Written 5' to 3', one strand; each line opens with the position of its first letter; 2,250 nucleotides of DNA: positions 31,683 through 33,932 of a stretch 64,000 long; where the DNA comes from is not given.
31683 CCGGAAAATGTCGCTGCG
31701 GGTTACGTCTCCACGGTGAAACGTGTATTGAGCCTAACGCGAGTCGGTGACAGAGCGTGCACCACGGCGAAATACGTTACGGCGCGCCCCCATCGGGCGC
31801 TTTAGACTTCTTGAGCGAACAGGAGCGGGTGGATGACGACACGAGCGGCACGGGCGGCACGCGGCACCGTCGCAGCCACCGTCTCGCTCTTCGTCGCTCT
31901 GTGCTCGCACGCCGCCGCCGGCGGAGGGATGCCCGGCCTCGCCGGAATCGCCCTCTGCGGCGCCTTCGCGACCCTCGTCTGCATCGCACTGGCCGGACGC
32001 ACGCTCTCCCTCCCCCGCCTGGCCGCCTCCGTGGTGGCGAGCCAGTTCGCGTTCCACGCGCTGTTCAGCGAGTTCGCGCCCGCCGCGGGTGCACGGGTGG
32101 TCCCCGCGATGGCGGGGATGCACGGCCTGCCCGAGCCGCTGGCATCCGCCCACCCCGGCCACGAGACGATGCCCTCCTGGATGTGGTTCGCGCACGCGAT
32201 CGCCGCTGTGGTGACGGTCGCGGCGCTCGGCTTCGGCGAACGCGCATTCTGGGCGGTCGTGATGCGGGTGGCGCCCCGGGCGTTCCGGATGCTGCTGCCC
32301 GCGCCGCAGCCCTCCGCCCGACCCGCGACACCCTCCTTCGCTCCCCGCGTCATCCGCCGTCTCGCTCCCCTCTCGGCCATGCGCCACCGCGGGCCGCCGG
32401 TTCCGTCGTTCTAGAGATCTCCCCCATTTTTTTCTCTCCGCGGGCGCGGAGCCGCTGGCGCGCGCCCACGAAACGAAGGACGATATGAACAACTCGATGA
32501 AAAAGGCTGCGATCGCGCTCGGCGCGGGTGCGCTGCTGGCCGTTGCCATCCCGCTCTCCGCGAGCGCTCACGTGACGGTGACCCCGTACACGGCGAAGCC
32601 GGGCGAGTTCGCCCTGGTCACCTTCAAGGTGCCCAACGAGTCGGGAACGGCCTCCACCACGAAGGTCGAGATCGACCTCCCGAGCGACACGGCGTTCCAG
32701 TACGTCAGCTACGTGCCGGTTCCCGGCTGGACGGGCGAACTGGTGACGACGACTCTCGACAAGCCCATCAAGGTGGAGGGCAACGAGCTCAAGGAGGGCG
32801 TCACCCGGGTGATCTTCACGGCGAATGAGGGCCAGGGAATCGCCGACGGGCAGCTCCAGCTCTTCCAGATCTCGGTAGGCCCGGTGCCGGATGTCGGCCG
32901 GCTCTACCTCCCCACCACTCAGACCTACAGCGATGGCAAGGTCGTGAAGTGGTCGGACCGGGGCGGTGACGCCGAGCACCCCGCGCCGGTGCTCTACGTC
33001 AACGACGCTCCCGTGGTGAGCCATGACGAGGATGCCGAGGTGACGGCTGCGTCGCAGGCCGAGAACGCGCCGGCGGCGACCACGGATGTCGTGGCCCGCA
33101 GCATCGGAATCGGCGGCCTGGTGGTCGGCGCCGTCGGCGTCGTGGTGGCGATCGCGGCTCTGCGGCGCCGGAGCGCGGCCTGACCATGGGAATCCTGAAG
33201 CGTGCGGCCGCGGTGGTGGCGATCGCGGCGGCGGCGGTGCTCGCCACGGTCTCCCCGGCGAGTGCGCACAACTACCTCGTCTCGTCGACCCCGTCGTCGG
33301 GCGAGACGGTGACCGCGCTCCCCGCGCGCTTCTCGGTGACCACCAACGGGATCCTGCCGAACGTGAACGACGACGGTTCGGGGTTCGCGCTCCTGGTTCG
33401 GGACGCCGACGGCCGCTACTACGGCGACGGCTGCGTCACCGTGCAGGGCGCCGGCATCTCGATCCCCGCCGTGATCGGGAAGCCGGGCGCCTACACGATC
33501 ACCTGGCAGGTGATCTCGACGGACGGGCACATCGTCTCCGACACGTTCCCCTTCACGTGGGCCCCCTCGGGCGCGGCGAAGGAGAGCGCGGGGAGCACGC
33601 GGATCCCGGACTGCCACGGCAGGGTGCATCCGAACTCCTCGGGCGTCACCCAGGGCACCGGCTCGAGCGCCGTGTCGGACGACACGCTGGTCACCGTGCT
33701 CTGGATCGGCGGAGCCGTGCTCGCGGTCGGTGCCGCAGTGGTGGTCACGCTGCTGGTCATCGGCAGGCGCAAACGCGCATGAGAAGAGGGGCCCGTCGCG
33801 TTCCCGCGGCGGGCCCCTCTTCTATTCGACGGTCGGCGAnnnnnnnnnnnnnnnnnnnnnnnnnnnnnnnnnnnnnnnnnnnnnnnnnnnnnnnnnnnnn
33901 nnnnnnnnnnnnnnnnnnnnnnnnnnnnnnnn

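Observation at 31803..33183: RGPP arrest-motif membrane leader with an anti-SD switch upstream of ycnI-copC: candidate copper-sensing translational attenuator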

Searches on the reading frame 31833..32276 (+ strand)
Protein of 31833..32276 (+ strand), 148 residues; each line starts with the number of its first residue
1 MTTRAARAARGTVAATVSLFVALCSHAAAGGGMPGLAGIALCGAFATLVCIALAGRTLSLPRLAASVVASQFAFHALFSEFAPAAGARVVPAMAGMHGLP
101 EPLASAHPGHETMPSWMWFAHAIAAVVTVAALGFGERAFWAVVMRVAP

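Call 15: find_related_loci(query=A2, collection=genome_contigs, flank=4000)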
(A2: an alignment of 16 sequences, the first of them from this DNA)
Query A2 (148 aa) in genome_contigs; peptide patterns used: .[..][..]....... (x = any residue, [..] = any of these).
72 stretches matched a pattern; 51 encode a relative of the query (tblastn E <= 1e-3); 51 distinct loci.
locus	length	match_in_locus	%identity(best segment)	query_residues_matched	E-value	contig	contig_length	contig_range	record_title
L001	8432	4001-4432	59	1-143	1e-40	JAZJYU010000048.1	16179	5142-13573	MAG: Actinomycetota bacterium isolate ADI_H1L3_4_122_18_3-bin020 ADIH1L34_B020_0_000000000048, whole genome shotgun sequ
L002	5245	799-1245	57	1-141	7e-41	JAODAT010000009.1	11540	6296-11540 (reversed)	MAG: Microbacteriaceae bacterium isolate RYN_67 scaffold_2933964, whole genome shotgun sequence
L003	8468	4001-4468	51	1-148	2e-40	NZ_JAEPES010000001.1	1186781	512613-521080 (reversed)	Lacisediminihabitans changchengi strain G11-30 Scaffold1, whole genome shotgun sequence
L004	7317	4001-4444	55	1-148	4e-40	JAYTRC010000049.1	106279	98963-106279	MAG: Lacisediminihabitans sp. isolate GFS_4729 GFS_4729_48, whole genome shotgun sequence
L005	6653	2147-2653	48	1-143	1e-37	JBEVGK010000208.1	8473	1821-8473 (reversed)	MAG: Lacisediminihabitans sp. isolate T2R4BO_autometa_bin_0054 T2R4BO_autometa_bin_0054_k133_10344328, whole genome shot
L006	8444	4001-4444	52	1-146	1e-29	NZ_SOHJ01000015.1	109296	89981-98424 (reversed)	Cryobacterium suzukii strain Sr39 scaffold1, whole genome shotgun sequence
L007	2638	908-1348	48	1-143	4e-29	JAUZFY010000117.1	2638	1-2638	MAG: Microbacteriaceae bacterium isolate BP_157 scaffold_279693, whole genome shotgun sequence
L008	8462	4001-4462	49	1-146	1e-28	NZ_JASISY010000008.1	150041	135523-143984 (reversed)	Cryobacterium sp. PH29-G1 NODE_8_length_150041_cov_28.728331, whole genome shotgun sequence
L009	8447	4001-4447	48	1-142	7e-28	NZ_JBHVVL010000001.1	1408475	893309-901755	Leifsonia sp. NPDC058194 NPDC058194_T35_G11.ctg-0001, whole genome shotgun sequence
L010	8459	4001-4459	47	1-142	2e-27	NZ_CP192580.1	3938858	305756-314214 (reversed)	Leifsonia poae strain P4 chromosome, complete genome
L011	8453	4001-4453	49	1-143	5e-27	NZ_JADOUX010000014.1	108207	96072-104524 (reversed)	Cryobacterium sp. CAN_C2 Ga0418703_14, whole genome shotgun sequence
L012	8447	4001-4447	46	1-142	6e-27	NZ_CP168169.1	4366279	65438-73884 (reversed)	Leifsonia sp. WHRI 6310E chromosome, complete genome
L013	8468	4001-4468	47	1-142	3e-26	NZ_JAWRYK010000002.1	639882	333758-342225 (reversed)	Leifsonia sp. SIMBA_070 NODE_2_length_639882_cov_187.110088, whole genome shotgun sequence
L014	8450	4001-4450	48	1-145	4e-26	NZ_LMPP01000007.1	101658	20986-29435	Rathayibacter sp. Leaf185 contig_7, whole genome shotgun sequence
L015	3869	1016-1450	53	1-140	4e-26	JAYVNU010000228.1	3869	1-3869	MAG: Lacisediminihabitans sp. isolate GL65_DN_metabinner_31_sub GL65_DN_metabinner_31_sub_227, whole genome shotgun sequ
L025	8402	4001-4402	42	1-142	6e-22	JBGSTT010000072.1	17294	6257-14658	MAG: Rhodoglobus sp. isolate JTS-AC415 k141_4267328, whole genome shotgun sequence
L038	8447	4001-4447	46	1-143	4e-20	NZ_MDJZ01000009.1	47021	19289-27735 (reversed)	Clavibacter michiganensis strain CFBP8019 CFBP8019_contig000009, whole genome shotgun sequence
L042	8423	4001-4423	47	1-143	2e-19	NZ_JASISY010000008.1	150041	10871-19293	Cryobacterium sp. PH29-G1 NODE_8_length_150041_cov_28.728331, whole genome shotgun sequence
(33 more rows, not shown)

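Call 40: search_protein_families(library=pfam, proteins=[L038:4822-6921:+, L042:4788-5459:+, L003:4938-5801:+, L025:4694-5425:+], max_evalue=0.001)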
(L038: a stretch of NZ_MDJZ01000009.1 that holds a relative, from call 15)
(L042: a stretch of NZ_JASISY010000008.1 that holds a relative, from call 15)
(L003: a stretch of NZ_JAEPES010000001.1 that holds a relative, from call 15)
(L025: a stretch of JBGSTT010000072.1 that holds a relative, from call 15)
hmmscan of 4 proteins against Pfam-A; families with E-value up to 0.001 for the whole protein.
L038:4822-6921:+ (700 aa): 2 families
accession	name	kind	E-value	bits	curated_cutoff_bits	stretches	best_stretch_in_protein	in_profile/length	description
PF09678.15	Caa3_CtaG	-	1.2e-81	274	27.7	1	416-657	2-235/237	Cytochrome c oxidase caa3 assembly factor (Caa3_CtaG)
PF05425.18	CopD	-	7.6e-18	65.3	32.1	1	262-361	2-105/105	Copper resistance protein D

L042:4788-5459:+ (224 aa): 1 family
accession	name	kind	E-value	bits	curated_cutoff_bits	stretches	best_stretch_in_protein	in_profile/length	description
PF04234.18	CopC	-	3.2e-22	79.8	23.3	1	35-128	1-92/92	CopC domain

L003:4938-5801:+ (288 aa): 1 family
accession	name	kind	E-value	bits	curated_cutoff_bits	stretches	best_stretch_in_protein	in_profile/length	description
PF18741.7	MTES_1575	-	0.00012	22.6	38.2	1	183-240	4-65/96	REase_MTES_1575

L025:4694-5425:+ (244 aa): 1 family
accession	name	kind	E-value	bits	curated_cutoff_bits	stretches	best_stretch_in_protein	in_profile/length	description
PF07987.16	DUF1775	-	1.6e-21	77.7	25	1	32-146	1-128/146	Domain of unkown function (DUF1775)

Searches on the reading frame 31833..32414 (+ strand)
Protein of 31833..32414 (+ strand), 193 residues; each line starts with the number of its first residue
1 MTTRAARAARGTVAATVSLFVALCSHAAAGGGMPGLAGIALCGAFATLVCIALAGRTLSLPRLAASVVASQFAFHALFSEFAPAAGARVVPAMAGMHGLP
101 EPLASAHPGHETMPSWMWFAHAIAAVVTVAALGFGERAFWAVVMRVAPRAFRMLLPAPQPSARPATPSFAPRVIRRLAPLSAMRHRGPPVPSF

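Call 3: search_protein_families(library=pfam, proteins=[window:31833-32414:+], max_evalue=0.1)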
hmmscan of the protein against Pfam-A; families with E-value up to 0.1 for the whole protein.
window:31833-32414:+ (193 aa): 0 families

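Call 4: search_protein_families(library=ncbifam, proteins=[window:31833-32414:+], max_evalue=0.1)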
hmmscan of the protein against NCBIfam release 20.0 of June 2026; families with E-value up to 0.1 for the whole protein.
window:31833-32414:+ (193 aa): 0 families

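Call 5: find_homologous_proteins(query=window:31833-32411:+, max_evalue=0.001)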
Query window:31833-32411:+ (193 aa): 161 proteins with E <= 0.001 among 5607 candidates; the best 120 are listed.
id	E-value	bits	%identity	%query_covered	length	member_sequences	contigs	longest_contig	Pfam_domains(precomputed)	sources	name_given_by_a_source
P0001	7.3e-114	396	100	100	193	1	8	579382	-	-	-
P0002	4.0e-76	273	74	100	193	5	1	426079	-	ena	-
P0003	1.1e-75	272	75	100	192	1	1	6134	-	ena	-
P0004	5.0e-74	266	73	100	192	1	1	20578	-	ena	-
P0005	1.3e-73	265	74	100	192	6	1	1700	-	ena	-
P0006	1.8e-73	264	74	100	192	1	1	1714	-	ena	-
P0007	3.4e-73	263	73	100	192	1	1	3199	-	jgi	jgi:hypothetical protein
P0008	8.7e-48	181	58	98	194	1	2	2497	-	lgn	-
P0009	1.2e-41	161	52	98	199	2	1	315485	-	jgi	jgi:hypothetical protein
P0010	1.5e-41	160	50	98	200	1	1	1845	-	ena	-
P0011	3.3e-41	159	52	98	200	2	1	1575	-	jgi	jgi:hypothetical protein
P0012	5.0e-41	159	53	98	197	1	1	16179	-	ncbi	ncbi:MAG: hypothetical protein V4479_03480 [Actinomycetota bacterium]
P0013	1.7e-40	157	51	98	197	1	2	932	-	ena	-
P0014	1.5e-39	154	51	98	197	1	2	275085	-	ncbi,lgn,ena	-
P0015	1.6e-39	154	52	98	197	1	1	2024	-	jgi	jgi:hypothetical protein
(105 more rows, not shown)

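Call 22: search_protein_representatives(alignment_id=A1)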
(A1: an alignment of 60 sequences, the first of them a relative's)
Query: 60 sequences, 200 profile positions. Proteins with E-value up to 0.001 (for the whole library): 4285; up to 1e-10: 1963; up to 1e-30: 646. The best 150 are listed.
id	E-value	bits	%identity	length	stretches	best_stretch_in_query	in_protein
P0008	1.5e-65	237.0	-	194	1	1-197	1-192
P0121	1.8e-65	236.7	-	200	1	1-197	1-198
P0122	2.7e-64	232.9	-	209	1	1-198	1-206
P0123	3.2e-62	226.1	-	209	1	1-198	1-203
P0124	6.0e-62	225.3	-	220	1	2-199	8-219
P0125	6.4e-62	225.2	-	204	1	1-198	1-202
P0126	8.9e-62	224.7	-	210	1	1-199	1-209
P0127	1.3e-61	224.1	-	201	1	1-199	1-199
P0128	2.0e-60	220.3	-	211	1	1-198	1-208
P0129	2.1e-60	220.2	-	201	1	1-199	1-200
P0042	2.1e-60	220.2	-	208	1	1-198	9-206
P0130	2.8e-60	219.8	-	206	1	1-197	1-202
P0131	7.4e-60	218.4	-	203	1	1-198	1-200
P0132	1.2e-58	214.5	-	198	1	1-199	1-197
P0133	1.2e-58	214.4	-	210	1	1-198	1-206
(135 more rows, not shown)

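Call 41: predict_structure(alignment_id=A1)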
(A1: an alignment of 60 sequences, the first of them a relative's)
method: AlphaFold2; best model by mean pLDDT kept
length: 193 residues; sequences in the alignment: 60
mean_pLDDT: 79.8   pTM: 0.63
mean pLDDT of the five models: 79.8, 77.7, 77.4, 77.0, 75.3
residues with pLDDT >= 90: 78; 70-90: 60; 50-70: 52; < 50: 3
segments of 3 or more residues with pLDDT < 50: none
pLDDT, mean of each block of 10 residues (from residue 1): 85 92 90 87 92 87 92 84 59 56 60 82 92 90 93 88 76 57 57 60
secondary structure, 60 per line:
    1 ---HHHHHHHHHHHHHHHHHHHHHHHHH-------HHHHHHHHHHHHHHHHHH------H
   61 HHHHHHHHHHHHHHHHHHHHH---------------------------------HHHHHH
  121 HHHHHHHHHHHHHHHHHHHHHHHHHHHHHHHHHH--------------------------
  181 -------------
elements in order: H4-28 H36-53 H60-81 H115-154

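Call 49: fold_search(model_id=the predicted structure, library=pdb)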
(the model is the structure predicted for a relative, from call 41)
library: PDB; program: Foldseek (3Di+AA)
matches with E <= 10: 20; with E <= 0.001: 0
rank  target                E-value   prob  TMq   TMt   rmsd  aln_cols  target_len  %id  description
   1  7kyp_N                2.6e+00  0.11  0.24  0.19  14.4       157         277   11  PsaBC from Streptococcus pneumoniae in complex with Fab (released 2021-08-25)
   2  7kyp_J                3.9e+00  0.07  0.21  0.15  14.4       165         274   11  PsaBC from Streptococcus pneumoniae in complex with Fab (released 2021-08-25)
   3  7kyp_H                4.1e+00  0.09  0.25  0.20  14.3       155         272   12  PsaBC from Streptococcus pneumoniae in complex with Fab (released 2021-08-25)
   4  7oqz_A                4.8e+00  0.13  0.26  0.22   9.5       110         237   18  Cryo-EM structure of human TMEM45A (released 2021-06-16)
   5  7kyp_F                5.1e+00  0.07  0.23  0.17  14.4       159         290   12  PsaBC from Streptococcus pneumoniae in complex with Fab (released 2021-08-25)
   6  7qsk_V                5.7e+00  0.08  0.20  0.28   8.9       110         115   10  Bovine complex I in lipid nanodisc, Active-Q10 (released 2022-05-25)
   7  7kyp_P                6.3e+00  0.06  0.22  0.18  11.5       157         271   11  PsaBC from Streptococcus pneumoniae in complex with Fab (released 2021-08-25)
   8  7kyp_D                7.0e+00  0.06  0.23  0.19  14.4       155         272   12  PsaBC from Streptococcus pneumoniae in complex with Fab (released 2021-08-25)
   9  7kyp_B                7.0e+00  0.06  0.23  0.18  14.3       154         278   13  PsaBC from Streptococcus pneumoniae in complex with Fab (released 2021-08-25)
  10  7b93_V                7.4e+00  0.06  0.20  0.28   8.9       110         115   10  Cryo-EM structure of mitochondrial complex I from Mus musculus inhibited by IACS-2858 at 3.0 A (released 2021-05-26)
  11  8ud1_1V               7.8e+00  0.06  0.19  0.26   8.7       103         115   12  High resolution in-situ structure of complex I in respiratory supercomplex (composite) (released 2024-06-19)
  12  8iyj_V5               7.8e+00  0.04  0.20  0.15  25.6       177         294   11  Cryo-EM structure of the 48-nm repeat doublet microtubule from mouse sperm (released 2023-07-05)
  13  5xra                  7.8e+00  0.02  0.17  0.10  13.0       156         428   13  Crystal structure of the human CB1 in complex with agonist AM11542 (released 2017-07-12)
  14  5bs1_D                8.2e+00  0.05  0.17  0.24   9.2        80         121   18  Crystal structure of RbcX-IIa from Chlamydomonas reinhardtii (released 2015-08-05)
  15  7kyo_C                8.2e+00  0.04  0.23  0.19  14.2       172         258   12  PsaBC from Streptococcus pneumoniae in complex with Fab (released 2021-08-25)
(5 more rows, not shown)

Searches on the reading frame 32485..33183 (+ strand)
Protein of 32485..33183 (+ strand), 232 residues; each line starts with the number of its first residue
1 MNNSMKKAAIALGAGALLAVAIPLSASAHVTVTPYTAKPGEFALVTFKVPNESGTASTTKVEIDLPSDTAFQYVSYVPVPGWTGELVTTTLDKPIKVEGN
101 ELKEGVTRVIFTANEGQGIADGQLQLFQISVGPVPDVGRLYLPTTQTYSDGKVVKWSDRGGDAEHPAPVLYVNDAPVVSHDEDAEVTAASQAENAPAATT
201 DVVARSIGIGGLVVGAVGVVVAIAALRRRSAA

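Call 3: search_protein_families(library=pfam, proteins=[window:32485-33183:+], max_evalue=0.1)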
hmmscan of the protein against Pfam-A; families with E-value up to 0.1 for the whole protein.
window:32485-33183:+ (232 aa): 2 families
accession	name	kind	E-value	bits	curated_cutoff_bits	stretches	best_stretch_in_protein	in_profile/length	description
PF07987.16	DUF1775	-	3.5e-40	138.2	25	1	29-171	1-145/146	Domain of unkown function (DUF1775)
PF00963.24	Cohesin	-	0.058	14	24.1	0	33-61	85-112/139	Cohesin domain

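Call 4: search_protein_families(library=ncbifam, proteins=[window:32485-33183:+], max_evalue=0.1)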
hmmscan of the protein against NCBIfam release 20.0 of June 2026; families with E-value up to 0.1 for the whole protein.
window:32485-33183:+ (232 aa): 0 families

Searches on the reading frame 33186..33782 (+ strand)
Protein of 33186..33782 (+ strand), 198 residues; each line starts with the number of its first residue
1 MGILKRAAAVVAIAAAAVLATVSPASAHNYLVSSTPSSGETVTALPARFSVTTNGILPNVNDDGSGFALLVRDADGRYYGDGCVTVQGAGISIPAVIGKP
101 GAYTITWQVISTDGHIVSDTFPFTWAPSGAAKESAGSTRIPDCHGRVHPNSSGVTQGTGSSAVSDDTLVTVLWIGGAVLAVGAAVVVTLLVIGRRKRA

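Call 3: search_protein_families(library=pfam, proteins=[window:33186-33782:+], max_evalue=0.1)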
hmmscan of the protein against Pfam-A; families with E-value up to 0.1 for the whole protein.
window:33186-33782:+ (198 aa): 1 family
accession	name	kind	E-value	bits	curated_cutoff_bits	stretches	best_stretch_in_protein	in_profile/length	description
PF04234.18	CopC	-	1.1e-13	52.5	23.3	1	28-124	1-91/92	CopC domain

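Call 4: search_protein_families(library=ncbifam, proteins=[window:33186-33782:+], max_evalue=0.1)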
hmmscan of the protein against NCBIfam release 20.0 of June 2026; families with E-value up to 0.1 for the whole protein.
window:33186-33782:+ (198 aa): 4 families
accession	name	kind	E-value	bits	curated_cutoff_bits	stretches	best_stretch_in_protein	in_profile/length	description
NF033814.1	copper_CopC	equivalog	1.5e-07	31.8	95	1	20-124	3-105/107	copper homeostasis periplasmic binding protein CopC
TIGR03769.1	P_ac_wall_RPT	domain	9.4e-05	22.9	30.9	1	98-126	10-40/41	TIGR03769 domain-containing protein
NF007636.0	PRK10301.1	equivalog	0.00011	22.1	129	1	99-123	97-121/124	CopC domain-containing protein YobA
NF045729.1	VlpA_Nterm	exception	0.095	12.8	175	0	8-64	15-70/122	variable lipoprotein VlpA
